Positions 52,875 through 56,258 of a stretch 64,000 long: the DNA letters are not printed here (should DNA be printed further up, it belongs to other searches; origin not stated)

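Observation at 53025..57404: Large secreted repeat protein of unknown function next to a 1.3-kb gene-poor divergent region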

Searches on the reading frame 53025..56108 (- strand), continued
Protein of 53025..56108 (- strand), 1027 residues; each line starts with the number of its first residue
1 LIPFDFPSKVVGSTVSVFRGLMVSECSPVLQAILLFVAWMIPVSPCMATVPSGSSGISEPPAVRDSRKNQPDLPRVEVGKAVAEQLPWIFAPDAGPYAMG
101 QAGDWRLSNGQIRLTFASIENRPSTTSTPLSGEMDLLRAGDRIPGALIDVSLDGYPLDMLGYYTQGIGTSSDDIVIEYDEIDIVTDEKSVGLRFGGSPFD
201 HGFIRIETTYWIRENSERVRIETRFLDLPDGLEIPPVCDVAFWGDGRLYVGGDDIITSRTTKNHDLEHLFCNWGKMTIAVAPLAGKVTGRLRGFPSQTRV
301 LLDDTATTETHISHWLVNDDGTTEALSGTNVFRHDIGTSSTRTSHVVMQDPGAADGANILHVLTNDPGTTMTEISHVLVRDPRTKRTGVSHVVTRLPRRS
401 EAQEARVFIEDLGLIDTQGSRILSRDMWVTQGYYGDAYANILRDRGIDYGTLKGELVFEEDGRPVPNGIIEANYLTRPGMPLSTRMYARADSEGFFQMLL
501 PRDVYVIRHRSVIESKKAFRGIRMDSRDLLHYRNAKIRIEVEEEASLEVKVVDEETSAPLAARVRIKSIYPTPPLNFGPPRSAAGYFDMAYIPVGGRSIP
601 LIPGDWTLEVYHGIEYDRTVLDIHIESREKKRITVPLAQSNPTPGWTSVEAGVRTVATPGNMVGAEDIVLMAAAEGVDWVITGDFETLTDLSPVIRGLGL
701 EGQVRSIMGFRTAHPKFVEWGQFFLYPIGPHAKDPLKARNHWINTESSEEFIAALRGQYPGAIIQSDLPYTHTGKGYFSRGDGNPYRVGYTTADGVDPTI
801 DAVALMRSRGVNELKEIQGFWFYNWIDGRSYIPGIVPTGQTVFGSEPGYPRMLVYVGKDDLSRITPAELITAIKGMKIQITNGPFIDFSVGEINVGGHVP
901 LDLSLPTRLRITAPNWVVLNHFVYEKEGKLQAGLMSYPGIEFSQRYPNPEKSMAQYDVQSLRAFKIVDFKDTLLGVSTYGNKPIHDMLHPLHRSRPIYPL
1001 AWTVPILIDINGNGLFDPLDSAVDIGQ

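Call 32: find_related_loci(query=A3, collection=genome_contigs, flank=8000)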
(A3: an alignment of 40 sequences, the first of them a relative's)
Query A3 (1006 aa) in genome_contigs; peptide patterns used: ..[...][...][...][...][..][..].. (x = any residue, [..] = any of these).
164 stretches matched a pattern; 30 encode a relative of the query (tblastn E <= 1e-3); 30 distinct loci.
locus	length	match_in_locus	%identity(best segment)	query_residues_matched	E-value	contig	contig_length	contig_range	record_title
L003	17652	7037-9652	41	55-1006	1e-134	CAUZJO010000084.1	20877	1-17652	MAG: Candidatus Sumerlaeia bacterium isolate CB27_Tmax.35 genome assembly, contig: Ga0310121_10001855, whole genome shot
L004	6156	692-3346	39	48-999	1e-120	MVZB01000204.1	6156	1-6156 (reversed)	MAG: candidate division BRC1 bacterium ADurb.BinA292 BWZ08_contig000204, whole genome shotgun sequence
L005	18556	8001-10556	37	54-1006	1e-111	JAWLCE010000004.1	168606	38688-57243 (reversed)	MAG: Sumerlaeia bacterium isolate 15dZY3.bin.32 NODE_189_length_168606_cov_6.369290, whole genome shotgun sequence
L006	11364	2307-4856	32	52-997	1e-78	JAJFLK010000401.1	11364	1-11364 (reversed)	MAG: Candidatus Sumerlaeota bacterium isolate OFTM353 OFTM353_400, whole genome shotgun sequence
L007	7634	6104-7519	32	518-997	5e-55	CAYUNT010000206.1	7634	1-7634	MAG TPA_asm: uncultured Candidatus Sumerlaeota bacterium isolate SRP167436_co1_195 genome assembly, contig: NODE_16267_l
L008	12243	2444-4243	26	398-993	1e-54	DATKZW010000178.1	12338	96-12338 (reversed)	MAG TPA_asm: Sumerlaeia bacterium isolate SMAG_U14255 k141_1362565, whole genome shotgun sequence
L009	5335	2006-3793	27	403-997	9e-50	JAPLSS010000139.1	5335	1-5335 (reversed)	MAG: Candidatus Sumerlaeota bacterium isolate LacPavin_0920_SED5_MAG_64_9 LacPavin_0920_SED5_scaffold_1028698, whole gen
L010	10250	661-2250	28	457-997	2e-47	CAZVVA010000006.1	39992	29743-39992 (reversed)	MAG TPA_asm: uncultured Candidatus Sumerlaeota bacterium isolate SRP068000_co3_541 genome assembly, contig: NODE_461_len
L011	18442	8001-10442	27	53-997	9e-47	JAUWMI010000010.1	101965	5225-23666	MAG: Candidatus Sumerlaeota bacterium isolate CSMAG_2394 CSMAG_2394_k141_633150_length_101965_cov_10.0000, whole genome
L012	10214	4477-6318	26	382-996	2e-46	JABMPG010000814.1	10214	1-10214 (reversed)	MAG: bacterium isolate bin.579 k141_7040008, whole genome shotgun sequence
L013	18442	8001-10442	27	53-997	1e-46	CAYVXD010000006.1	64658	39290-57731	MAG TPA_asm: uncultured Candidatus Sumerlaeota bacterium isolate binchicken_co34_487 genome assembly, contig: NODE_521_l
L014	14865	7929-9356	28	516-1000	3e-50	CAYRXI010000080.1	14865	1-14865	MAG TPA_asm: uncultured Candidatus Sumerlaeota bacterium isolate binchicken_co40_80 genome assembly, contig: NODE_2132_l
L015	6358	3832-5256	27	516-997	4e-44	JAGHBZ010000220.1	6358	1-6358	MAG: Candidatus Sumerlaeota bacterium isolate AUK269 PB_MBMC_223_c_000000000267, whole genome shotgun sequence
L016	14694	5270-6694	27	516-997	7e-44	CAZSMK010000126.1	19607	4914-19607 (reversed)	MAG TPA_asm: uncultured Candidatus Sumerlaeota bacterium isolate SRP067234_co1_16 genome assembly, contig: k99_393199, w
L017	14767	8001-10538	25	44-997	1e-43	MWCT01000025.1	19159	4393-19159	MAG: candidate division BRC1 bacterium ADurb.Bin183 BWY12_contig000025, whole genome shotgun sequence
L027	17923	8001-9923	25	378-997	5e-36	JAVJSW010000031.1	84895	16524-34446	MAG: Sumerlaeia bacterium isolate G1-WW12-26 k141_21873, whole genome shotgun sequence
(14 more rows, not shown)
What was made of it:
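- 28 are titled Sumerlaeota, Sumerlaeia, Sumerlaeaceae or BRC1; the other two are an unclassified bacterium and a Solibacteraceae MAG (call 32).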

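Call 38: search_protein_families(library=pfam, proteins=[L003:9706-11352:+, L005:10556-12112:+, L005:12171-14600:+, L005:2077-5760:+, L001:8353-9756:+, L001:7734-8186:+, L003:3587-5023:-, P0003, P0010, P0159], max_evalue=0.01)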
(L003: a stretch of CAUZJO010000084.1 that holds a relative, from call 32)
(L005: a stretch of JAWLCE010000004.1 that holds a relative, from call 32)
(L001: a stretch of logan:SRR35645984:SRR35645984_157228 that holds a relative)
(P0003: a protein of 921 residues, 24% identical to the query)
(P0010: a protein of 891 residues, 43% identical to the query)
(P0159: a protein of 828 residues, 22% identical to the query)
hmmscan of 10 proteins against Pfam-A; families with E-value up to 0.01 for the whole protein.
L003:9706-11352:+ (548 aa): 3 families
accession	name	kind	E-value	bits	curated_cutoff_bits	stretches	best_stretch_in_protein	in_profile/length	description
PF13428.12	TPR_14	-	6.7e-06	26.7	23.5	1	241-279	3-41/44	Tetratricopeptide repeat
PF14559.12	TPR_19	-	6.6e-05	23.6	25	0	242-279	28-64/68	Tetratricopeptide repeat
PF07719.23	TPR_2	-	0.00073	19.9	27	0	39-61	11-33/34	Tetratricopeptide repeat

L005:10556-12112:+ (518 aa): 0 families

L005:12171-14600:+ (809 aa): 0 families

L005:2077-5760:+ (1227 aa): 8 families
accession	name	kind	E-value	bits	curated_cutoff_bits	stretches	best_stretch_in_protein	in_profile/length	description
PF13385.13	Laminin_G_3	-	1.8e-43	148.7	27.6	2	438-589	1-150/151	Concanavalin A-like lectin/glucanases superfamily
PF16656.11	Pur_ac_phosph_N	-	2.9e-06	28.2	30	1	70-144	12-93/93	Purple acid Phosphatase, N-terminal domain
PF19078.6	Big_12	-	4.6e-05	24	27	1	1133-1208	13-93/102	Bacterial Ig-like domain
PF02210.31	Laminin_G_2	-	5.6e-05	24.1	22.9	0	488-579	21-123/126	Laminin G domain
PF06439.18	3keto-disac_hyd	-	0.00018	22.1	26.8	0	498-549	109-155/187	3-keto-disaccharide hydrolase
PF00041.27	fn3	-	0.0011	19.5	25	1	61-135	4-76/84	Fibronectin type III domain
PF16655.11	PhoD_N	-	0.0032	18.4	30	0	94-136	45-87/90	PhoD-like phosphatase, N-terminal domain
PF00054.30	Laminin_G_1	-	0.0067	17.1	24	0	796-857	40-101/131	Laminin G domain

L001:8353-9756:+ (467 aa): 2 families
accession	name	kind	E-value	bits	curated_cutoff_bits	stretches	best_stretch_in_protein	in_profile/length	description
PF04002.20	RadC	-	1.3e-44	151.4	22.1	1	350-465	4-119/121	RadC-like JAB domain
PF20582.4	UPF0758_N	-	9.9e-05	22.8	27.1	1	262-323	16-76/77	UPF0758 N-terminal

L001:7734-8186:+ (150 aa): 0 families

L003:3587-5023:- (478 aa): 14 families
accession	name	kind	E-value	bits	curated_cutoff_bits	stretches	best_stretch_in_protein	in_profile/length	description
PF01047.28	MarR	-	3.1e-14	53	24.6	1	38-96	1-59/59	MarR family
PF12802.13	MarR_2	-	5.9e-10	39.6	27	1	38-94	3-60/61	MarR family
PF13463.12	HTH_27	-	7.9e-08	32.9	22.2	1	42-104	5-68/68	Winged helix DNA-binding domain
PF22381.2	Staph_reg_Sar_Rot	-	9.5e-08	32.5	27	1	34-108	8-82/85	Transcriptional regulator SarA/Rot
PF01978.25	TrmB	-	0.00027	21.2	25.6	1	42-88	10-56/68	Sugar-specific transcriptional regulator TrmB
PF09339.16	HTH_IclR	-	0.00046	20.3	22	1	47-87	11-51/52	IclR helix-turn-helix domain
PF03965.22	Penicillinase_R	-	0.00095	19.9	22.6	1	39-90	2-57/115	Penicillinase repressor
PF13412.12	HTH_24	-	0.001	19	21.9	1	49-85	12-48/48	Winged helix-turn-helix DNA-binding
PF21984.2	DnaD_N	-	0.0019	18.8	27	1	38-94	14-75/101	DnaD N-terminal domain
PF08279.18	HTH_11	-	0.002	18.4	25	1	47-83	8-44/55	HTH domain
PF13545.12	HTH_Crp_2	-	0.0024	18.2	27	1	53-88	21-57/70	Crp-like helix-turn-helix domain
PF09012.17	FeoC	-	0.0044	17.6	21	0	48-88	8-48/69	FeoC like transcriptional regulator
PF01325.25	Fe_dep_repress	-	0.0064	17.1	26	0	49-87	17-55/60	Iron dependent repressor, N-terminal DNA binding domain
PF01726.22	LexA_DNA_bind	-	0.0077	16.4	23.7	0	56-87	27-59/65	LexA DNA binding domain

P0003 (921 aa): 2 families
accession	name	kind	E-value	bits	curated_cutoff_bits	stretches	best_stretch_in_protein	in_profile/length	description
PF13620.12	CarboxypepD_reg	-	9e-07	29.6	32.3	0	466-534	7-78/82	Carboxypeptidase regulatory-like domain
PF14686.12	fn3_3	-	9.4e-05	22.6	24.4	0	489-532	28-74/75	Polysaccharide lyase family 4, domain II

P0010 (891 aa): 0 families

P0159 (828 aa): 1 family
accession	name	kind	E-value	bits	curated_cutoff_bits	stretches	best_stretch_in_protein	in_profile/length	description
PF13620.12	CarboxypepD_reg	-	5.7e-07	30.2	32.3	0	335-388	19-73/82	Carboxypeptidase regulatory-like domain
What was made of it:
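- On CarboxypepD_reg-like / transthyretin-like domain (PF13620): Relatives score 29.6-30.2 bits against a cut-off of 32.3 (call 38).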

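Call 43: predict_structure(alignment_id=A3)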
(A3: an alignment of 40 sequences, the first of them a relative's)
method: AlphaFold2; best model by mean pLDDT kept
length: 1006 residues; sequences in the alignment: 40
mean_pLDDT: 83.5   pTM: 0.83
mean pLDDT of the five models: 83.5, 82.7, 81.7, 81.1, 79.9
residues with pLDDT >= 90: 654; 70-90: 168; 50-70: 43; < 50: 141
segments of 3 or more residues with pLDDT < 50: 1-6, 21-23, 25-35, 285-390, 491-499, 509-511
pLDDT, mean of each block of 10 residues (from residue 1): 45 65 44 59 92 95 95 91 95 89 74 84 95 90 93 94 97 88 90 96 86 89 90 85 92 94 90 93 52 38 34 29 27 28 29 32 38 36 48 56 94 93 90 89 88 76 86 91 81 44 54 75 91 97 96 90 95 94 95 97 93 97 97 95 97 98 98 97 97 94 97 96 97 98 96 91 92 94 92 92 94 94 94 97 98 97 97 96 97 96 94 87 94 95 95 96 89 90 96 92 91
secondary structure, 60 per line:
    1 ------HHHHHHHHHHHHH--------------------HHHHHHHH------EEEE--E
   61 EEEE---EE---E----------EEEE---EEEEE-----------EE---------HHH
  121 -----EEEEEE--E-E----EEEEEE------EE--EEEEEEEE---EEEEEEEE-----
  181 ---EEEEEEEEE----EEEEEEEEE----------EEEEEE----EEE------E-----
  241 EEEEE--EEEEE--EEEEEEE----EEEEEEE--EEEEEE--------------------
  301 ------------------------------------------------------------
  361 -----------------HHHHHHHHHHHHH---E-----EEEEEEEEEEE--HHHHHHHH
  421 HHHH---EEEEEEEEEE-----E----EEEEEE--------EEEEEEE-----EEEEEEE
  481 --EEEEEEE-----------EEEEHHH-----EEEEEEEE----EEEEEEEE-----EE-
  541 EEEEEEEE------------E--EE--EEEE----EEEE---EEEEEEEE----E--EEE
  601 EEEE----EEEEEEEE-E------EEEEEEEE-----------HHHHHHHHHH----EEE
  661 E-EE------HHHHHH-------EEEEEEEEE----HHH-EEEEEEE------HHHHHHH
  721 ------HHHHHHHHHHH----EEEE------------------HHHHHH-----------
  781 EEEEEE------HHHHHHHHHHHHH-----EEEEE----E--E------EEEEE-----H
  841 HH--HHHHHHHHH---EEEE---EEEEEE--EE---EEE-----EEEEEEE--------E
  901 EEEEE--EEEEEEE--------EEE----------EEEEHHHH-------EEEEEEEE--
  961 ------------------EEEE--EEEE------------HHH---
elements in order (helices of 4 or more, strands of 3 or more residues): H7-19 H40-47 E54-57 E60-64 E84-87 E91-95 E126-131 E141-146 E157-164 E168-175 E184-192 E197-205 E216-221 E226-228 E241-245 E248-252 E255-261 E266-272 E275-280 H378-390 E400-410 H413-424 E428-437 E448-453 E462-468 E474-480 E483-489 E501-504 E513-520 E525-532 E541-548 E568-571 E576-579 E583-590 E598-604 E609-616 E625-632 H644-653 E658-661 H671-676 E684-692 E701-707 H714-720 H727-737 E742-745 H764-769 E781-786 H793-805 E811-815 E830-834 H845-853 E857-860 E864-869 E877-879 E885-891 E900-905 E908-914 E923-925 E936-939 H940-943 E951-958 E979-982 E985-988
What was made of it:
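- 55965..56045 (-): Signal peptide, aa 1-27 (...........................). N-terminal helix in the model (call 43).
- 55203..55898 (-): N-terminal galactose-mutarotase-like beta-supersandwich, aa ~50-281. pLDDT ~90 (call 43).
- On CehA/McbA family metallohydrolase (NF038032): The model shows alpha/beta at 625-~900 and then beta strands to the C-terminus (call 43).
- Model quality: AF2 pLDDT 83.5, pTM 0.83, with only aa 285-390 disordered (call 43).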

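Call 45: fold_search(model_id=the predicted structure, library=pdb)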
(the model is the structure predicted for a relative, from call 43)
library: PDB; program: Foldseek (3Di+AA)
matches with E <= 10: 835; with E <= 0.001: 51
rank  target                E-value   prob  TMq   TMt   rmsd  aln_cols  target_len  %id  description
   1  6fwv_A                1.5e-09  1.00  0.09  0.16  34.2       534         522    9  The Bacillus anthracis TIE protein (released 2018-08-08)
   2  6fwv_B                2.2e-09  1.00  0.09  0.16  33.6       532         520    9  The Bacillus anthracis TIE protein (released 2018-08-08)
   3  4oq1                  4.7e-07  1.00  0.11  0.26   9.3       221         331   12  Structure of the Streptococcal ancillary pilin (released 2014-04-23)
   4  5hts_D                5.2e-07  1.00  0.14  0.41   7.2       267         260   10  Crystal structure of shaft pilin spaA from Lactobacillus rhamnosus GG - D295N mutant (released 2016-07-20)
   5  3phs                  7.2e-07  1.00  0.12  0.32   9.7       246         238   15  Crystal Structure of GBS52, the minor pilin in gram-positive pathogen Streptococcus agalactiae (released 2010-11-17)
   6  5hts_A                1.1e-06  1.00  0.14  0.40   7.1       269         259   10  Crystal structure of shaft pilin spaA from Lactobacillus rhamnosus GG - D295N mutant (released 2016-07-20)
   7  5hts_E                1.3e-06  1.00  0.14  0.44   6.7       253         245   11  Crystal structure of shaft pilin spaA from Lactobacillus rhamnosus GG - D295N mutant (released 2016-07-20)
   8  5hbb_B                1.6e-06  1.00  0.14  0.40   8.1       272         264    9  Crystal structure of shaft pilin spaA from Lactobacillus rhamnosus GG - E139A mutant (released 2016-07-20)
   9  5f44_A                1.7e-06  1.00  0.14  0.42   7.4       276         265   10  Crystal structure of shaft pilin spaA from Lactobacillus rhamnosus GG (released 2016-07-20)
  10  5j4m_C                1.7e-06  1.00  0.14  0.41   7.6       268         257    9  Crystal structure of shaft pilin SpaA from Lactobacillus rhamnosus GG - E269A/D295N double mutant (released 2016-07-20)
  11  5hbb_A                2.0e-06  1.00  0.14  0.42   7.5       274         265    9  Crystal structure of shaft pilin spaA from Lactobacillus rhamnosus GG - E139A mutant (released 2016-07-20)
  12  5hts_B                2.3e-06  1.00  0.14  0.42   6.8       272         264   11  Crystal structure of shaft pilin spaA from Lactobacillus rhamnosus GG - D295N mutant (released 2016-07-20)
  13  5hts_C                2.5e-06  1.00  0.15  0.44   6.4       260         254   10  Crystal structure of shaft pilin spaA from Lactobacillus rhamnosus GG - D295N mutant (released 2016-07-20)
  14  5f44_C                2.5e-06  1.00  0.15  0.44   6.5       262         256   10  Crystal structure of shaft pilin spaA from Lactobacillus rhamnosus GG (released 2016-07-20)
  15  5j4m_A                2.7e-06  1.00  0.15  0.43   7.5       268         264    9  Crystal structure of shaft pilin SpaA from Lactobacillus rhamnosus GG - E269A/D295N double mutant (released 2016-07-20)
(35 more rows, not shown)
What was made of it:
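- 54195..54848 (-): Two Ig/transthyretin-like (CarboxypepD_reg-like) beta-sandwiches, aa ~400-617. Foldseek hits to tandem Ig-like pilins (call 45).
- Tried and rejected: Foldseek against PDB was dominated by Ig-like domains (call 45).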

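Call 49: search_solved_structures(query=A3, max_evalue=10, show_alignments=2)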
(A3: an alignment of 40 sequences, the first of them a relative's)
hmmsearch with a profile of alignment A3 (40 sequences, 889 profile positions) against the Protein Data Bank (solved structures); distinct sequences matched with E-value up to 10: 2.
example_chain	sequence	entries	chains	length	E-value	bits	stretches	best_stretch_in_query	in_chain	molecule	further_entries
2azq_A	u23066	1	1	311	0.63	11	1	315-366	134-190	catechol 1,2-dioxygenase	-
9e7m_Ta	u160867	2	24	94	0.75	10.7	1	320-375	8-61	Tail fiber protein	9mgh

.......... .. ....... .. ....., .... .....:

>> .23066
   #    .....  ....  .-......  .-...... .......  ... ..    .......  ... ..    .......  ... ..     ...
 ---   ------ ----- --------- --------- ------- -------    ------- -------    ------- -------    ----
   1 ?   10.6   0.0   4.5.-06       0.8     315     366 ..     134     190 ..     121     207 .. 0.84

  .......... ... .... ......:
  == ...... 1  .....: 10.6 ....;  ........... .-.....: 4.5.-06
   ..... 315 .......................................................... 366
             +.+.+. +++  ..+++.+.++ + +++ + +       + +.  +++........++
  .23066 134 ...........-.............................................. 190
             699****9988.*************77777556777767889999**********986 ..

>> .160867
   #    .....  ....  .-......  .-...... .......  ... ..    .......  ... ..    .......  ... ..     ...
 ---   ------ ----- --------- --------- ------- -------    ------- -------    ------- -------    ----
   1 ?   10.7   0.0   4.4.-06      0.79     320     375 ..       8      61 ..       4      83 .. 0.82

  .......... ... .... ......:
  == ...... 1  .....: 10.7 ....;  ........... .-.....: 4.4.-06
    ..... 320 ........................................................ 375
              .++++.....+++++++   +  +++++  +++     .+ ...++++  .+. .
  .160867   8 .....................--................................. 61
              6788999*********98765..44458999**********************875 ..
